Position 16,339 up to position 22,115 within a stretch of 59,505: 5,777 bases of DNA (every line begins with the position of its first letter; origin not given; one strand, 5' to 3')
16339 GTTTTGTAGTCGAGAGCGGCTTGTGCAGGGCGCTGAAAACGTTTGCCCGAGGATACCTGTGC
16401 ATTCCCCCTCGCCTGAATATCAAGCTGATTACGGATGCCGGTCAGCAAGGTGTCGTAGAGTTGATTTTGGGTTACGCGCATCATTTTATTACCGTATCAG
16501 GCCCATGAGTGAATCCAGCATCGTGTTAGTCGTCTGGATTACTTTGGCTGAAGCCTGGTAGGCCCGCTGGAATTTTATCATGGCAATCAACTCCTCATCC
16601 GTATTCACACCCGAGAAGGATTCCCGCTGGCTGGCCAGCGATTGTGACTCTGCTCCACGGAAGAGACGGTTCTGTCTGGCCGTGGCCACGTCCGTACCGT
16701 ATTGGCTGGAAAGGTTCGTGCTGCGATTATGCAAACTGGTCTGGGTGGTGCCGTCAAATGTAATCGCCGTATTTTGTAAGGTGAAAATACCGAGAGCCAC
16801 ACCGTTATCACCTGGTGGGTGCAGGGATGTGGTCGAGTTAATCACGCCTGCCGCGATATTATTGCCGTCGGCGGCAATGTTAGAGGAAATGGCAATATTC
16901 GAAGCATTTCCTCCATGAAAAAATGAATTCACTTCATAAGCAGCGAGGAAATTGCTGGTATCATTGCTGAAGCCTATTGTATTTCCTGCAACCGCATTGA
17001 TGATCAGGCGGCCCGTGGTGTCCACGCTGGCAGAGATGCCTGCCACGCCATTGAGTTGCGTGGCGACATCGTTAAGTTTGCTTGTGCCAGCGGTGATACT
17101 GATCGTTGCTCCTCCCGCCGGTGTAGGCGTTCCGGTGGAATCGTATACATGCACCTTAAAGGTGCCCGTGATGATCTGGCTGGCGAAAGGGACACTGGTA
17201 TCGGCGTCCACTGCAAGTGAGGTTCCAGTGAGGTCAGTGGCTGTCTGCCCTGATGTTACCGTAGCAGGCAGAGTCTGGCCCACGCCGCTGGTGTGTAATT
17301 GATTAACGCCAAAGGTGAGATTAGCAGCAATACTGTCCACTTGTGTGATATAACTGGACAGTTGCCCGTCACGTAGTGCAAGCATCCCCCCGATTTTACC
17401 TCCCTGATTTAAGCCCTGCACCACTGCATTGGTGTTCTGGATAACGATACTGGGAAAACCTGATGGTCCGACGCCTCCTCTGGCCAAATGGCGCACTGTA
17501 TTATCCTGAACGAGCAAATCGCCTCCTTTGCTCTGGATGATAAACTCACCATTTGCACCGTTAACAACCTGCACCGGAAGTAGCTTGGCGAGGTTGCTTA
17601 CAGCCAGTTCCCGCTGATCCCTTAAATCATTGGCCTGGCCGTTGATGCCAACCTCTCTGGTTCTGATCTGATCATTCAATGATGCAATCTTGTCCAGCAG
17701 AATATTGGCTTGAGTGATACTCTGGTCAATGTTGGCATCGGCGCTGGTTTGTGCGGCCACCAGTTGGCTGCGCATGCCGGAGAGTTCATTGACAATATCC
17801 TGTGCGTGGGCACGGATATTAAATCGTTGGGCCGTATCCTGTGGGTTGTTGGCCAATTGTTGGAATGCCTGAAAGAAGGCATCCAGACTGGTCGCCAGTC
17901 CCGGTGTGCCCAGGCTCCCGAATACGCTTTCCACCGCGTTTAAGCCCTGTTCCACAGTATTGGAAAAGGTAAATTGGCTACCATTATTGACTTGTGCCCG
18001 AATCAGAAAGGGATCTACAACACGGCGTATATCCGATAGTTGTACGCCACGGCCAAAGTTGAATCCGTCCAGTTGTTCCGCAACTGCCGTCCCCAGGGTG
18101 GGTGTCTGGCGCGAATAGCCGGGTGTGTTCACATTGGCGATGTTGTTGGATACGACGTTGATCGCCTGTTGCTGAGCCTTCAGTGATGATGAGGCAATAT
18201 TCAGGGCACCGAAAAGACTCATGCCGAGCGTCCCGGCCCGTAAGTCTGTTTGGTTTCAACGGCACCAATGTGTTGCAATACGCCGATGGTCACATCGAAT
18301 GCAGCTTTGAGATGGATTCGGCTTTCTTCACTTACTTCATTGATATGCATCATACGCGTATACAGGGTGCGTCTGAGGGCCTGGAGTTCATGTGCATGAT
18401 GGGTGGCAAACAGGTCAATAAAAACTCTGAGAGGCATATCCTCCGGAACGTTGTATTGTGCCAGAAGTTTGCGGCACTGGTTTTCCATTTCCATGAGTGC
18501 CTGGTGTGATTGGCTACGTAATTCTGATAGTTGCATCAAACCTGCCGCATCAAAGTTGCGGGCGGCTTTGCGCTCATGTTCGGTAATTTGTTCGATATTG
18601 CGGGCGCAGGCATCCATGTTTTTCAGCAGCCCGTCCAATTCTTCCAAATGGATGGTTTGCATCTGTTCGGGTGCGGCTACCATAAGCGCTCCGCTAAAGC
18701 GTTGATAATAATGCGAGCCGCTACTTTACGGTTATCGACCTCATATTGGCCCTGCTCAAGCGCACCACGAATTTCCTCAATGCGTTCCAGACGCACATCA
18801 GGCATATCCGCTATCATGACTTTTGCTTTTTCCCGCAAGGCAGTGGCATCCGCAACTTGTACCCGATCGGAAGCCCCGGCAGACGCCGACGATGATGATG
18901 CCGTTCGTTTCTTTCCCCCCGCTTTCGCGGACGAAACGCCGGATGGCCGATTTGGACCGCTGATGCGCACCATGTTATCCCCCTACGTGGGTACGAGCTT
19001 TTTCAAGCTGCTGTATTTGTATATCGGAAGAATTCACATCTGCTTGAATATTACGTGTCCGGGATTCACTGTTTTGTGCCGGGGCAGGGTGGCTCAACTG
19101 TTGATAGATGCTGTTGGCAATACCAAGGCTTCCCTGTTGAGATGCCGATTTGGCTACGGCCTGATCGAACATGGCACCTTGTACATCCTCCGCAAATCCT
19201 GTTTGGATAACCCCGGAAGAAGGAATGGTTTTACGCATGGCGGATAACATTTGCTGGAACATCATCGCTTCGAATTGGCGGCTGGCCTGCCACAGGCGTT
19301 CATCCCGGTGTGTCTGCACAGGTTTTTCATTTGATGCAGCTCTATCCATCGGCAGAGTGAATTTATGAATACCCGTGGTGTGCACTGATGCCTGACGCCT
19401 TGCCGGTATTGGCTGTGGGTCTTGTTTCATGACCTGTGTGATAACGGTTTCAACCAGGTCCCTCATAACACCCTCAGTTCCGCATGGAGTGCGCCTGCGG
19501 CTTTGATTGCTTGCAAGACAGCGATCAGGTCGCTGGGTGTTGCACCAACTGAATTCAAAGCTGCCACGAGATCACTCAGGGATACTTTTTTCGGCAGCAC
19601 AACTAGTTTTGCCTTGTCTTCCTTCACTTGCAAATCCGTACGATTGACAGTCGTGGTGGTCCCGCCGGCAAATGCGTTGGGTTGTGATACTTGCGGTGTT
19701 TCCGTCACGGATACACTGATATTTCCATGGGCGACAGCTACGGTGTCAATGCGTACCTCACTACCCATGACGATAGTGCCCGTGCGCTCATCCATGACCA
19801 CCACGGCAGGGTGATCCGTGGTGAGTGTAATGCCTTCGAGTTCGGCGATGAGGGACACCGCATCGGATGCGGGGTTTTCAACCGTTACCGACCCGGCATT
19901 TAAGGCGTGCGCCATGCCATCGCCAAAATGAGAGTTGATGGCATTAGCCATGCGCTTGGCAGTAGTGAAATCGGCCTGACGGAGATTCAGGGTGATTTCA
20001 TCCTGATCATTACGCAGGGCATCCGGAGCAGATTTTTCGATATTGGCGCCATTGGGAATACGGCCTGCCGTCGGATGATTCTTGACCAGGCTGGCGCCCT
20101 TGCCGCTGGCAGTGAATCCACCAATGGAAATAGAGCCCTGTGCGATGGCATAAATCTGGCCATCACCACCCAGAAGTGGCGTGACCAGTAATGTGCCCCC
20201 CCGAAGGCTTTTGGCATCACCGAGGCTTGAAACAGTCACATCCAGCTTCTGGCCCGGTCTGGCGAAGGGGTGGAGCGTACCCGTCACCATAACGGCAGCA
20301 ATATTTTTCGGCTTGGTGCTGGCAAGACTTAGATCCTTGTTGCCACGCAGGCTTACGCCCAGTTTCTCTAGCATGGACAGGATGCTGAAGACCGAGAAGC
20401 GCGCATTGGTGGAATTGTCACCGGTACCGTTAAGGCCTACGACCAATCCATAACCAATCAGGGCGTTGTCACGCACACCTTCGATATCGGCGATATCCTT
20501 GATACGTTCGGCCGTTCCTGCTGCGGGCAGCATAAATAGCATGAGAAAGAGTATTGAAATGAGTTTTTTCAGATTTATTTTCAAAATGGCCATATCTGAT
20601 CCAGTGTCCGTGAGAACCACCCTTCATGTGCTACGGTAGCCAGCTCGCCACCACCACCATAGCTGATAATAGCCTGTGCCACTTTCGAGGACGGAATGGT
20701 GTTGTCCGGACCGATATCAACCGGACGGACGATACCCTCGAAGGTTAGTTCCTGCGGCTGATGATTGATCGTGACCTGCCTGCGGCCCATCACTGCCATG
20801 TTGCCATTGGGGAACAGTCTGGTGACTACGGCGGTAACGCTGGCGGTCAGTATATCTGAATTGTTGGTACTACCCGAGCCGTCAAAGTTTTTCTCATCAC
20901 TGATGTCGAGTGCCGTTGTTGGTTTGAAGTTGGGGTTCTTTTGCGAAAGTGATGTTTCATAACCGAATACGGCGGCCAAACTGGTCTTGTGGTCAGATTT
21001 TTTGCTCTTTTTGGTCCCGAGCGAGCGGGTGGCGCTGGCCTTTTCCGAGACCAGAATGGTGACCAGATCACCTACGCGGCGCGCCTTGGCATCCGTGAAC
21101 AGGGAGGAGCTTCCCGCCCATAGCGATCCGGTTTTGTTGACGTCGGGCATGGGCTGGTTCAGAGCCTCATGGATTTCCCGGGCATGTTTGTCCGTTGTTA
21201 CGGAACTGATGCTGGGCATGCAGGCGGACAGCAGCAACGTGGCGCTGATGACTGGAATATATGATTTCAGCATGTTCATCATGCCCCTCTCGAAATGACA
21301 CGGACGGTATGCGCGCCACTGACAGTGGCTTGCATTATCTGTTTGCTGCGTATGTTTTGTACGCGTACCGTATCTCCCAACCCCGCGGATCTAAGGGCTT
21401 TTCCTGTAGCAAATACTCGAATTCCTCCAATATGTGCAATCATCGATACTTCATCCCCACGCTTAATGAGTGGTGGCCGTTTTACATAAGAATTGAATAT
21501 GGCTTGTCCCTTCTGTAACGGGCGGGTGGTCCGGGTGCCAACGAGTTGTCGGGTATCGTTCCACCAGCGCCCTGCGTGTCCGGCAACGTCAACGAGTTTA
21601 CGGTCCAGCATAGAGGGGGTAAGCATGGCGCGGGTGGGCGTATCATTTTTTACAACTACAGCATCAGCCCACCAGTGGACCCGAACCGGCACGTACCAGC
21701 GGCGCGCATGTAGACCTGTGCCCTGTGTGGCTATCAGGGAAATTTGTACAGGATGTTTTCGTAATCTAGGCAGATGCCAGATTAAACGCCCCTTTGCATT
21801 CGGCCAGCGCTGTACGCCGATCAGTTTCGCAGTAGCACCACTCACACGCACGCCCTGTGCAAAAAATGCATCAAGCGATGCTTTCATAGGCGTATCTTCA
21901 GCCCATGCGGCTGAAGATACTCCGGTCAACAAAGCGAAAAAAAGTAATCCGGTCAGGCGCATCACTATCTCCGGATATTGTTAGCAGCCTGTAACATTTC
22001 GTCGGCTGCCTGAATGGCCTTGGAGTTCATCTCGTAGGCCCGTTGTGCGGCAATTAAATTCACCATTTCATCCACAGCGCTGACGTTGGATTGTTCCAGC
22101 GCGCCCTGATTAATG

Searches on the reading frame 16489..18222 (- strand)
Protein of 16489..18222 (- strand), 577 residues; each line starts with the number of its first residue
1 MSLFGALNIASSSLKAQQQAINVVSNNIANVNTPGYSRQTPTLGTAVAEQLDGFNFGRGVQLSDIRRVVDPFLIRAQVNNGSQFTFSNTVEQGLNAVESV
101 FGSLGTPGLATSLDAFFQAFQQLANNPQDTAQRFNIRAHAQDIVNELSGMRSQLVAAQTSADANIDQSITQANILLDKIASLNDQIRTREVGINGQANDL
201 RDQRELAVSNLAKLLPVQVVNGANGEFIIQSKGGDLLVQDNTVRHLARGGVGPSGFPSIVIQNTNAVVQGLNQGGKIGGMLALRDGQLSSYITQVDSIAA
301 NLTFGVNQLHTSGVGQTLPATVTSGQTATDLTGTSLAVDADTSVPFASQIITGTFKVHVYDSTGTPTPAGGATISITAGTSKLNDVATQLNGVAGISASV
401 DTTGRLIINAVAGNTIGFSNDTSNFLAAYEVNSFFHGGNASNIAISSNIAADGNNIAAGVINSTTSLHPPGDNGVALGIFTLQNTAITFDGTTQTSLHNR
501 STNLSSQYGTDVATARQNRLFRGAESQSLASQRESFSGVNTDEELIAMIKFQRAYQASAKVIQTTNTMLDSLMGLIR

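Call 26: search_protein_families(library=pfam, proteins=[window:16489-18222:-], max_evalue=0.00001)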
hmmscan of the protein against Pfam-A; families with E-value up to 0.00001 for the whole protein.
window:16489-18222:- (577 aa): 3 families
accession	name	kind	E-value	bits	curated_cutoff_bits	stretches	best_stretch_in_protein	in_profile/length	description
PF22638.1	FlgK_D1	-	3.4e-45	154.9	28.6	1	94-315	1-223/233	Flagellar hook-associated protein FlgK helical domain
PF06429.18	Flg_bbr_C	-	6.3e-15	54.9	23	1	535-574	6-45/46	Flagellar basal body rod FlgEFG protein C-terminal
PF00460.25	Flg_bb_rod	-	4.3e-11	43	20.7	1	7-36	1-30/31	Flagella basal body rod protein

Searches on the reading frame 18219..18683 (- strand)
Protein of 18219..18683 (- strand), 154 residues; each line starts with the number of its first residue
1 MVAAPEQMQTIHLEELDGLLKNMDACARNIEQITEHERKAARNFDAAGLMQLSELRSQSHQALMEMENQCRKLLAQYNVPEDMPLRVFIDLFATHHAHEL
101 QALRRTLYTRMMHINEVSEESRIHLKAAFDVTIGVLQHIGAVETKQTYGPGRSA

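Call 25: search_protein_families(library=pfam, proteins=[window:18219-18683:-], max_evalue=0.00001)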
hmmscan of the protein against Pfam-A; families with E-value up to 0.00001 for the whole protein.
window:18219-18683:- (154 aa): 1 family
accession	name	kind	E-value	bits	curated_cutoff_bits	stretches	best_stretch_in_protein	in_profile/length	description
PF05130.17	FlgN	-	4e-08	34.3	30.5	1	8-150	1-141/147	FlgN protein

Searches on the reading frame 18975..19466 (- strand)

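Call 25: search_protein_families(library=pfam, proteins=[window:18975-19466:-], max_evalue=0.00001)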
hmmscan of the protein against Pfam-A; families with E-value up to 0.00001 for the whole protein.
window:18975-19466:- (163 aa): 1 family
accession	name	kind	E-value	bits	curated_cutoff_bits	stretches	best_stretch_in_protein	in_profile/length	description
PF10135.14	Rod-binding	-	1.2e-11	45.4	25.1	1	76-123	2-51/51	Rod binding protein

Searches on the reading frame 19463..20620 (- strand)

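Call 25: search_protein_families(library=pfam, proteins=[window:19463-20620:-], max_evalue=0.00001)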
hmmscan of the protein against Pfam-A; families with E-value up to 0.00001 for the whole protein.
window:19463-20620:- (385 aa): 1 family
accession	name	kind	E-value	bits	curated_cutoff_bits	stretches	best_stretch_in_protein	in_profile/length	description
PF02119.21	FlgI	-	6.1e-138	459.9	25.3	1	39-384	1-343/343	Flagellar P-ring protein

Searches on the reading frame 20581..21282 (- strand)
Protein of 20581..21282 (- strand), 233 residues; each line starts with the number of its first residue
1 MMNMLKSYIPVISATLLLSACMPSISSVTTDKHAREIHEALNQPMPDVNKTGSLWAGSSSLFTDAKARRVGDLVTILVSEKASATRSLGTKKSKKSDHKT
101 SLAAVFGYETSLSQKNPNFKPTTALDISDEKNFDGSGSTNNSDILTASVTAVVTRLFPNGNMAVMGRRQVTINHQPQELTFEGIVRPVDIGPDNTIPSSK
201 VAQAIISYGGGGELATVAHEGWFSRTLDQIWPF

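Call 25: search_protein_families(library=pfam, proteins=[window:20581-21282:-], max_evalue=0.00001)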
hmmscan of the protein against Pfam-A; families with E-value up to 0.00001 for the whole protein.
window:20581-21282:- (233 aa): 1 family
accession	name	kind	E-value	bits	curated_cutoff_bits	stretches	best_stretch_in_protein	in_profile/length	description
PF02107.21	FlgH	-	5.5e-53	179.6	27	1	49-232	2-172/172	Flagellar L-ring protein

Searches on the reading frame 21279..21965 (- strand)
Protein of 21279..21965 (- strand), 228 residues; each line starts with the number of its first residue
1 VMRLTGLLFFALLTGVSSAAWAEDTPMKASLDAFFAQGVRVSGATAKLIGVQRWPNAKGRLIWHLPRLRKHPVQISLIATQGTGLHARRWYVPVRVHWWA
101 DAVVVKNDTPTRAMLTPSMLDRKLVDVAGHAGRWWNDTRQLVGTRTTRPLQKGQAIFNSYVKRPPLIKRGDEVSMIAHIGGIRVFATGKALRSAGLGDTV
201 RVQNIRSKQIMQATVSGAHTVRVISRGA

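Call 25: search_protein_families(library=pfam, proteins=[window:21279-21965:-], max_evalue=0.00001)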
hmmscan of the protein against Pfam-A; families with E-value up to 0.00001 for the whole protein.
window:21279-21965:- (228 aa): 1 family
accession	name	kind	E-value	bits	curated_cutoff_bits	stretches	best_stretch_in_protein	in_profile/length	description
PF13144.11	ChapFlgA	-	2e-26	92.9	23.8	1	102-223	3-122/122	Chaperone for flagella basal body P-ring formation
